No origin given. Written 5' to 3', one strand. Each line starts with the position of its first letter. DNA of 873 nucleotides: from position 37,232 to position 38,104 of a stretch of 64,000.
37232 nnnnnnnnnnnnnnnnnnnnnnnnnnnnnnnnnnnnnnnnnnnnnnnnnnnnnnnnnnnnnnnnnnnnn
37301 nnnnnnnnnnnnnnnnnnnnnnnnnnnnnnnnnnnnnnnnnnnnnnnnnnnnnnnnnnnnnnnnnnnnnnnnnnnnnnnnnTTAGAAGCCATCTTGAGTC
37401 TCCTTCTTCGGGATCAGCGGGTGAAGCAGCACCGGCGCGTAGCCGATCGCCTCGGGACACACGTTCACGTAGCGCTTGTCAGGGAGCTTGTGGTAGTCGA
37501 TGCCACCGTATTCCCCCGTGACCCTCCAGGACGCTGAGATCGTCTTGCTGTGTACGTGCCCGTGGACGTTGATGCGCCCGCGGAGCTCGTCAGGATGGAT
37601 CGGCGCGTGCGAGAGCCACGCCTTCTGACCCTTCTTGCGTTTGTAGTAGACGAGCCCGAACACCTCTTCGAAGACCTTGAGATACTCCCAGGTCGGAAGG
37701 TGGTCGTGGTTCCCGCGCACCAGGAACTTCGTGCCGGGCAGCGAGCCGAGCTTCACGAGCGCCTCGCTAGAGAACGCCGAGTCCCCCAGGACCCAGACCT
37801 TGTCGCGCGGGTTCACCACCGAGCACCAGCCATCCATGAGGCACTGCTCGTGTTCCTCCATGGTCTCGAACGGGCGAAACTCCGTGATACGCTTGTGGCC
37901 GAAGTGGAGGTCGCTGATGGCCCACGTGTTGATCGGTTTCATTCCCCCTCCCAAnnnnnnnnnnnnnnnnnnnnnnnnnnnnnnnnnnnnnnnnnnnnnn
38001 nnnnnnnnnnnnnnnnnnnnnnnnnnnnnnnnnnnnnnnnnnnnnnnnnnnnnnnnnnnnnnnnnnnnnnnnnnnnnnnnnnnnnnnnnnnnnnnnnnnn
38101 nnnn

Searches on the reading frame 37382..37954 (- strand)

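Call 31: search_protein_families(library=pfam, proteins=[window:37382-37954:-], max_evalue=0.01)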
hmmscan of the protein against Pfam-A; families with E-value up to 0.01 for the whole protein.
window:37382-37954:- (190 aa): 2 families
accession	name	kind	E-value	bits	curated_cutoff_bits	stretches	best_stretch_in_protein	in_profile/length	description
PF00149.33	Metallophos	-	0.00024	22.1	21.5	1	10-118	3-116/191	Calcineurin-like phosphoesterase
PF12850.12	Metallophos_2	-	0.00073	20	27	1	12-142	5-124/154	Calcineurin-like phosphoesterase superfamily domain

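Call 63: search_protein_families(library=phrogs, proteins=[window:37382-37951:-], max_evalue=0.001)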
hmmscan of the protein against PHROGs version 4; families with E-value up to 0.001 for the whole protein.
window:37382-37951:- (189 aa): 1 family
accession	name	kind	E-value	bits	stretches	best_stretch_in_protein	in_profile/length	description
phrog_547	-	other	2.6e-52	178.4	1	8-184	30-200/245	phosphoesterase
